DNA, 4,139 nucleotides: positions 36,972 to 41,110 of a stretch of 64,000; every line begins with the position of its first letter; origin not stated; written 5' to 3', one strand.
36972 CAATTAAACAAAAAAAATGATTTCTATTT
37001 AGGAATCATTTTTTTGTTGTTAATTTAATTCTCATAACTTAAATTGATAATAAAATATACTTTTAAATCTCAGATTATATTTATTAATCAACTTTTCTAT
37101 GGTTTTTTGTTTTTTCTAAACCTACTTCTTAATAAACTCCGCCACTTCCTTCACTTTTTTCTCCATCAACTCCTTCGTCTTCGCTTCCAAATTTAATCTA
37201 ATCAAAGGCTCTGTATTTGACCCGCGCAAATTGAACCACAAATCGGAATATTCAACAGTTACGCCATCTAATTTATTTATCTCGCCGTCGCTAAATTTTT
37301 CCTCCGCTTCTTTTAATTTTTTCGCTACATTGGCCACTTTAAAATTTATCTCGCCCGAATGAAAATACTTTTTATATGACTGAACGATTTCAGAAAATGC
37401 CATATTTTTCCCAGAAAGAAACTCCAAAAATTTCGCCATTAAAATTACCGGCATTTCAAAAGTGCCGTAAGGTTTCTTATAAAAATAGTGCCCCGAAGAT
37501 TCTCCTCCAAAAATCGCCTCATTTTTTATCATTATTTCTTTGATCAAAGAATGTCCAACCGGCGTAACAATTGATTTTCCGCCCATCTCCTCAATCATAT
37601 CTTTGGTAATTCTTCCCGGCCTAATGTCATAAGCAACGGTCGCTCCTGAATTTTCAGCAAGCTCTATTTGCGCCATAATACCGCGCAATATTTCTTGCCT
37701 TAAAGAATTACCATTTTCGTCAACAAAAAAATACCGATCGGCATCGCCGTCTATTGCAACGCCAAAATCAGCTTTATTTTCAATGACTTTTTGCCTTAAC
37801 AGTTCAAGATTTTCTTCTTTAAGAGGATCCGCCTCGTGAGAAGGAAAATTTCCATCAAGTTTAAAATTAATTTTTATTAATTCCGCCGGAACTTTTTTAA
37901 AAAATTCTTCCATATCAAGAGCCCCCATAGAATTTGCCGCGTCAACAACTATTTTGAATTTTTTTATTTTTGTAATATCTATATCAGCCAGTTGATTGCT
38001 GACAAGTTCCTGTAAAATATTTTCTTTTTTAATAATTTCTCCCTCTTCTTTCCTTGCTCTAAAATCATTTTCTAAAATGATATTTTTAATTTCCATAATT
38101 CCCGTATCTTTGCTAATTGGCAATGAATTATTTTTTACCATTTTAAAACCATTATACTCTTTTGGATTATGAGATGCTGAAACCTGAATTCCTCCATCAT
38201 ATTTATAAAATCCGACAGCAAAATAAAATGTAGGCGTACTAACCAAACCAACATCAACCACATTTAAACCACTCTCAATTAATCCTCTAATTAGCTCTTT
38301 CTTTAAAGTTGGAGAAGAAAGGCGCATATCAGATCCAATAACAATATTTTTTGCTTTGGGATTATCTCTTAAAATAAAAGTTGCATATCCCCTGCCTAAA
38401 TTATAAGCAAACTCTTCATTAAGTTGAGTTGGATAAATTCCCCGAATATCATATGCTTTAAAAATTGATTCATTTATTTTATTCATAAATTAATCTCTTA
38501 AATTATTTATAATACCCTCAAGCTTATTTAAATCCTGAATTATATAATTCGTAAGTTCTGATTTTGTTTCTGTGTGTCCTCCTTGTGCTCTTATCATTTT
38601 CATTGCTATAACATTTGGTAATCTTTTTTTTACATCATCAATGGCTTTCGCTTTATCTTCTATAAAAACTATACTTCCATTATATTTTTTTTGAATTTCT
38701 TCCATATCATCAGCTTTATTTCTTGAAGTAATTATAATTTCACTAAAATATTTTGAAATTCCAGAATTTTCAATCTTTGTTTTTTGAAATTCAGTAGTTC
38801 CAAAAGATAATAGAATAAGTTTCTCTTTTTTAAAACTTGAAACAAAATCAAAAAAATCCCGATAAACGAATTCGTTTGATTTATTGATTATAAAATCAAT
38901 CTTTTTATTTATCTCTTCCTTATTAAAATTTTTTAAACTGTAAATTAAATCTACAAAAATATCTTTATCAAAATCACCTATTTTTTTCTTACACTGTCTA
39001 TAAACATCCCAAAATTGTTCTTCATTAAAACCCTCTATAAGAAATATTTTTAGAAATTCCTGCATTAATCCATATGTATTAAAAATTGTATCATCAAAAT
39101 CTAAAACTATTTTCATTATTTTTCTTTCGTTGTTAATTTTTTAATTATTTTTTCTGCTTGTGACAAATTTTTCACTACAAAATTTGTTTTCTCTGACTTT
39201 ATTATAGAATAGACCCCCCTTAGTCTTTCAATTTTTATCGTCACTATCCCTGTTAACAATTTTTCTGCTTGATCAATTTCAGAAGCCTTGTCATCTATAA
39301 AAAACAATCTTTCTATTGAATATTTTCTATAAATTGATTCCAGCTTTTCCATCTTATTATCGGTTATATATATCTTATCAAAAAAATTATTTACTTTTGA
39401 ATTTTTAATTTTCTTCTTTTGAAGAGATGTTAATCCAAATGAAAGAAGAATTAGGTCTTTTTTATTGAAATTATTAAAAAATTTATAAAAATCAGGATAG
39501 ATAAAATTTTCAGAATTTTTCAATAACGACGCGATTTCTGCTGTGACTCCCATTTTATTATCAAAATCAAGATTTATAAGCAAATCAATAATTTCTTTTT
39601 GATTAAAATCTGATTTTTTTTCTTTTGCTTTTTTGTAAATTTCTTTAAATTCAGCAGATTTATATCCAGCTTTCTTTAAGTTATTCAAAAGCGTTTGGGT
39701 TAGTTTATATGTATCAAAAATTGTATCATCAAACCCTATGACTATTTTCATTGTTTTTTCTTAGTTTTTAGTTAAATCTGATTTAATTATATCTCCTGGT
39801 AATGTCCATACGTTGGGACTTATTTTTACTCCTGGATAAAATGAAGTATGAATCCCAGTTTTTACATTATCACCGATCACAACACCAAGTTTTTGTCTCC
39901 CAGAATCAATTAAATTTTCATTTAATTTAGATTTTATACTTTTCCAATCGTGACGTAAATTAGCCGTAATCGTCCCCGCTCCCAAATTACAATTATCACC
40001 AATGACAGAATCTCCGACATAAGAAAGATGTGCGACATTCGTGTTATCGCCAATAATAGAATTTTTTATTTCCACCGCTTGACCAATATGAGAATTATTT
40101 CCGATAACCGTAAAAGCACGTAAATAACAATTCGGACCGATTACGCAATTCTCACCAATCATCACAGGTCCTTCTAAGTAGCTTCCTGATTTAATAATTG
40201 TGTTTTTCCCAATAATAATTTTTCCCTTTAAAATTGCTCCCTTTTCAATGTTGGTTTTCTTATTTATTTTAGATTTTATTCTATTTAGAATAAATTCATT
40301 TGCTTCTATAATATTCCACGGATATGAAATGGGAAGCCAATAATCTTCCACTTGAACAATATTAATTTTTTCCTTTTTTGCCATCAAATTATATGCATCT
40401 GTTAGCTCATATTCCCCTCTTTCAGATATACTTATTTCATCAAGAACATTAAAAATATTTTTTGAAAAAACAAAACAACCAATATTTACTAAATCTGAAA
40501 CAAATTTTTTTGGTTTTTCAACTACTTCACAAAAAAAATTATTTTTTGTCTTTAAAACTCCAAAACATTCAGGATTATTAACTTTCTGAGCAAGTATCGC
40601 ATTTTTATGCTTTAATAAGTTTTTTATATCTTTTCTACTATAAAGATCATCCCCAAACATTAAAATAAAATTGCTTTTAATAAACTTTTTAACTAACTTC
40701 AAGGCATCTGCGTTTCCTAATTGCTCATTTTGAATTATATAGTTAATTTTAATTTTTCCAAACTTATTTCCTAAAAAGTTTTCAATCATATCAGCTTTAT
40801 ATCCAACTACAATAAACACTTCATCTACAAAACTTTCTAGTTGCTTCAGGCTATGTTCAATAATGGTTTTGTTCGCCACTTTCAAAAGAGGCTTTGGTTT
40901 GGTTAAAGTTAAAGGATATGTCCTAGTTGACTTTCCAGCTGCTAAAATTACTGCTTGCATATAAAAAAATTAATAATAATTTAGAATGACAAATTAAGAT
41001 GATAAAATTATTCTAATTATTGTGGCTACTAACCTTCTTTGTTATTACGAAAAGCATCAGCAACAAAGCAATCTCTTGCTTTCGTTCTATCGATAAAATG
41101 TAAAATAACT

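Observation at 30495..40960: Glycan-synthesis locus: Gtr-like three-component system merged with a processive GT2 synthase and a GH8 hydrolase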

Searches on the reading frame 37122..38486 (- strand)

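Call 4: search_protein_families(library=pfam, proteins=[window:37122-38486:-], max_evalue=0.01)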
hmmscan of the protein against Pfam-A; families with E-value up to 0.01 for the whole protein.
window:37122-38486:- (454 aa): 4 families
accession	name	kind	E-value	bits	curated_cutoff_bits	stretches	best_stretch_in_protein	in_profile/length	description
PF02878.22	PGM_PMM_I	-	1.7e-39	135.1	22.5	1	8-143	3-137/138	Phosphoglucomutase/phosphomannomutase, alpha/beta/alpha domain I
PF02879.22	PGM_PMM_II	-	1.2e-21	77.6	29.3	1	167-259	11-103/103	Phosphoglucomutase/phosphomannomutase, alpha/beta/alpha domain II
PF02880.22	PGM_PMM_III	-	1.3e-14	54.7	20.7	1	271-374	9-115/115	Phosphoglucomutase/phosphomannomutase, alpha/beta/alpha domain III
PF00408.26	PGM_PMM_IV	-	8.6e-10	39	23.1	1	379-450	1-67/68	Phosphoglucomutase/phosphomannomutase, C-terminal domain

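Call 23: search_protein_families(library=ncbifam, proteins=[window:37122-38486:-], max_evalue=0.00001)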
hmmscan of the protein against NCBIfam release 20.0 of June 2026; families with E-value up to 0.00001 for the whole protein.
window:37122-38486:- (454 aa): 6 families
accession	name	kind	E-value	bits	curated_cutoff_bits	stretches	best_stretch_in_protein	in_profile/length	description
NF007088.0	PRK09542.1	equivalog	2.4e-122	409.2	618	1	6-453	9-454/456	phosphomannomutase/phosphoglucomutase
TIGR03990.1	Arch_GlmM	equivalog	2.4e-113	379.4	439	1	7-451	2-443/444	phosphoglucosamine mutase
NF046027.1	PhglucPhmanMutPgmG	equivalog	9.8e-92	308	600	1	3-452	4-450/460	phosphoglucomutase/phosphomannomutase PgmG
NF011943.0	PRK15414.1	subfamily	3.7e-91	306.4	801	1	7-453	5-455/456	phosphomannomutase CpsG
TIGR01455.1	glmM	equivalog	9.2e-54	182.8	447.55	1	14-453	6-441/442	phosphoglucosamine mutase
NF005737.0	PRK07564.1-1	equivalog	4e-10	38.9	378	1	40-329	45-363/543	alpha-D-glucose phosphate-specific phosphoglucomutase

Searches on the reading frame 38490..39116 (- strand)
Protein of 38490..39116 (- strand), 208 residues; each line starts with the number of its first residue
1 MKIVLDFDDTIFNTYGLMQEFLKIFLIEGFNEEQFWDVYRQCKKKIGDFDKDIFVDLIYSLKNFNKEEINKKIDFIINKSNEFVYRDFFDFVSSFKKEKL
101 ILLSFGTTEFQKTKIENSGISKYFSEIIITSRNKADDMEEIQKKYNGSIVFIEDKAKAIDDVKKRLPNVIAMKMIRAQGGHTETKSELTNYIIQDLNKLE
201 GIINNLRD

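Call 4: search_protein_families(library=pfam, proteins=[window:38490-39116:-], max_evalue=0.01)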
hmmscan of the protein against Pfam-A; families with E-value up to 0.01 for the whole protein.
window:38490-39116:- (208 aa): 2 families
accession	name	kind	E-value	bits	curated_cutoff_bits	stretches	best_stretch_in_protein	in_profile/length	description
PF00702.32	Hydrolase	-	4.2e-06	27.7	26.4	1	3-154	4-179/191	haloacid dehalogenase-like hydrolase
PF13419.12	HAD_2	-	0.0045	17.6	23.8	1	3-132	1-130/178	Haloacid dehalogenase-like hydrolase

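Call 23: search_protein_families(library=ncbifam, proteins=[window:38490-39116:-], max_evalue=0.00001)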
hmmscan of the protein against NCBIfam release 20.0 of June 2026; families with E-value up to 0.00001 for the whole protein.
window:38490-39116:- (208 aa): 0 families

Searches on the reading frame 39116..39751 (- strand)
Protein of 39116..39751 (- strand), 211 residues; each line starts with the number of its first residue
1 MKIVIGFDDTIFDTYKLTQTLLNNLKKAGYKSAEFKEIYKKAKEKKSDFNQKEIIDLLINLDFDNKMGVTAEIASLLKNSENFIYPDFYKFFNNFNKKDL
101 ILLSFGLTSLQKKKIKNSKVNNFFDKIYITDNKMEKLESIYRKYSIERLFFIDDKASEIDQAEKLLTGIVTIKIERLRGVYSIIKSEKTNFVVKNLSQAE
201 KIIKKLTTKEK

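Call 4: search_protein_families(library=pfam, proteins=[window:39116-39751:-], max_evalue=0.01)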
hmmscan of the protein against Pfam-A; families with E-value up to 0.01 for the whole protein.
window:39116-39751:- (211 aa): 1 family
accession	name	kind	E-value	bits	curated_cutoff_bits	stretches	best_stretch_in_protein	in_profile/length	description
PF00702.32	Hydrolase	-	0.00069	20.5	26.4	1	3-131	4-148/191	haloacid dehalogenase-like hydrolase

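Call 23: search_protein_families(library=ncbifam, proteins=[window:39116-39751:-], max_evalue=0.00001)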
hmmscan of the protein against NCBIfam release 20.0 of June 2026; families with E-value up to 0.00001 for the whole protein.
window:39116-39751:- (211 aa): 0 families

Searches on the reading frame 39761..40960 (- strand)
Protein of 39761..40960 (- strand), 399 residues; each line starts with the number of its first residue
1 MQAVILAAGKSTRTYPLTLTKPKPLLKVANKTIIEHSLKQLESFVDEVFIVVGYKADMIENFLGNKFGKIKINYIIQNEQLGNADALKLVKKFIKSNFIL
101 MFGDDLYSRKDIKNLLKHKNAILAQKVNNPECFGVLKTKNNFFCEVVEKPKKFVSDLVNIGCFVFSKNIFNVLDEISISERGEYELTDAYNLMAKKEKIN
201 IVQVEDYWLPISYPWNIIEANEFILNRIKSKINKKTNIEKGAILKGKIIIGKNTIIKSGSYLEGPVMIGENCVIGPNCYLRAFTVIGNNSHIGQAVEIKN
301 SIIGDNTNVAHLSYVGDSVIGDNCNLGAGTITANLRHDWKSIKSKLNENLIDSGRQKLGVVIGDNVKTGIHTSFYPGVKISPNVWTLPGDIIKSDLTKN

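Call 4: search_protein_families(library=pfam, proteins=[window:39761-40960:-], max_evalue=0.01)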
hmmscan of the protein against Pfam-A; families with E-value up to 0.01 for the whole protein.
window:39761-40960:- (399 aa): 10 families
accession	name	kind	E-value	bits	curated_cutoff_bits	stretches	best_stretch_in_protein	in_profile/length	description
PF00483.29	NTP_transferase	-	7e-34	117.9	21.2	1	3-225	2-243/245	Nucleotidyl transferase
PF00132.30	Hexapep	-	1.4e-23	82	27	3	266-299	2-35/36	Bacterial transferase hexapeptide (six repeats)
PF25084.1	LbH_EIF2B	-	6.5e-20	71.5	54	3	257-330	13-85/105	EIF2B subunit epsilon LbH domain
PF12804.13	NTP_transf_3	-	7e-10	39.8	27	1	3-56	1-50/160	MobA-like NTP transferase domain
PF14602.12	Hexapep_2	-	1.1e-06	28.7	27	1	265-293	1-27/34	Hexapeptide repeat of succinyl-transferase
PF24894.1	Hexapep_GlmU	-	5.3e-05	23.7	23.3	0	294-330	28-64/104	GlmU-like, C-terminal hexapeptide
PF07959.18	Fucose_pyrophosphorylase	-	9.3e-05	22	34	0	282-349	272-338/418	Fucose pyrophosphorylase domain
PF01128.25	IspD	-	0.00037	20.8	27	1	1-65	1-65/221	2-C-methyl-D-erythritol 4-phosphate cytidylyltransferase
PF16314.11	DUF4954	-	0.0013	18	26.2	1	223-328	153-256/433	Domain of unknown function (DUF4954)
PF25247.1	LbH_GLGC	-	0.006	16.9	27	0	230-314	32-116/135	GLGC left-handed parallel beta-helix domain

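Call 23: search_protein_families(library=ncbifam, proteins=[window:39761-40960:-], max_evalue=0.00001)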
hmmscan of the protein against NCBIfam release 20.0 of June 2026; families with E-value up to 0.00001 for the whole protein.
window:39761-40960:- (399 aa): 43 families (the best 25 are shown)
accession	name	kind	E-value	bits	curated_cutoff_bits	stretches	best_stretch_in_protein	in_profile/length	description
TIGR03992.1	Arch_glmU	subfamily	3.8e-148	493.6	292.1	1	1-392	1-393/393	bifunctional sugar-1-phosphate nucleotidylyltransferase/acetyltransferase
NF041173.1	Sug_nt_acttase_Thmprot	equivalog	7.1e-122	407.2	600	1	1-398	1-399/405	bifunctional sugar-1-phosphate nucleotidylyltransferase/acetyltransferase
TIGR01208.1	rmlA_long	equivalog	9.1e-65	218.8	320.25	1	3-327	2-332/353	glucose-1-phosphate thymidylyltransferase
TIGR01173.1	glmU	equivalog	3e-54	184.6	366.85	2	1-280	1-295/452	bifunctional UDP-N-acetylglucosamine diphosphorylase/glucosamine-1-phosphate N-acetyltransferase GlmU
NF010934.1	PRK14354.1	equivalog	3.8e-51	174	450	2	3-277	2-292/447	bifunctional UDP-N-acetylglucosamine diphosphorylase/glucosamine-1-phosphate N-acetyltransferase GlmU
NF041313.1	UDPGP_AglF_Halo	equivalog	4.3e-47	160.5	400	1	1-221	1-231/234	UTP--glucose-1-phosphate uridylyltransferase AglF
NF010940.0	PRK14360.1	equivalog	4.9e-44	150.6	602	2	217-397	270-428/452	bifunctional UDP-N-acetylglucosamine diphosphorylase/glucosamine-1-phosphate N-acetyltransferase GlmU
NF010937.0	PRK14357.1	equivalog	7.3e-43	147.1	658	2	1-277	1-285/448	bifunctional UDP-N-acetylglucosamine diphosphorylase/glucosamine-1-phosphate N-acetyltransferase GlmU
NF052502.1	man1P_GTase_Rv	exception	8.8e-43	146.5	440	1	1-330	1-328/352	mannose-1-phosphate guanylyltransferase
NF010933.0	PRK14353.1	equivalog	1.6e-41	142.4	505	2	230-335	269-373/453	bifunctional UDP-N-acetylglucosamine diphosphorylase/glucosamine-1-phosphate N-acetyltransferase GlmU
NF010932.0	PRK14352.1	equivalog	3.2e-38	131.6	611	2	266-396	325-438/488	bifunctional UDP-N-acetylglucosamine diphosphorylase/glucosamine-1-phosphate N-acetyltransferase GlmU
NF006986.0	PRK09451.1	equivalog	5e-37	127.8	725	2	229-340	283-392/456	bifunctional UDP-N-acetylglucosamine diphosphorylase/glucosamine-1-phosphate N-acetyltransferase GlmU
NF010936.0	PRK14356.1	equivalog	1.2e-36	126.6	666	2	230-336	288-392/456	bifunctional UDP-N-acetylglucosamine diphosphorylase/glucosamine-1-phosphate N-acetyltransferase GlmU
TIGR03991.1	alt_bact_glmU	hypoth_equivalog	5.6e-35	121.4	225.3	1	214-378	171-330/394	UDP-N-acetylglucosamine diphosphorylase/glucosamine-1-phosphate N-acetyltransferase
NF010939.0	PRK14359.1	equivalog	1.8e-34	119.1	592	1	3-385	5-393/430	bifunctional UDP-N-acetylglucosamine diphosphorylase/glucosamine-1-phosphate N-acetyltransferase GlmU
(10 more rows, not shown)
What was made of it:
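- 39761..40960 (-): Context: archaeal-type bifunctional GlmU-like sugar-1-P nucleotidyltransferase/acetyltransferase, probably housekeeping UDP-GlcNAc supply. NCBIfam TIGR03992, 493.6 bits, cutoff 292.1 (call 23).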
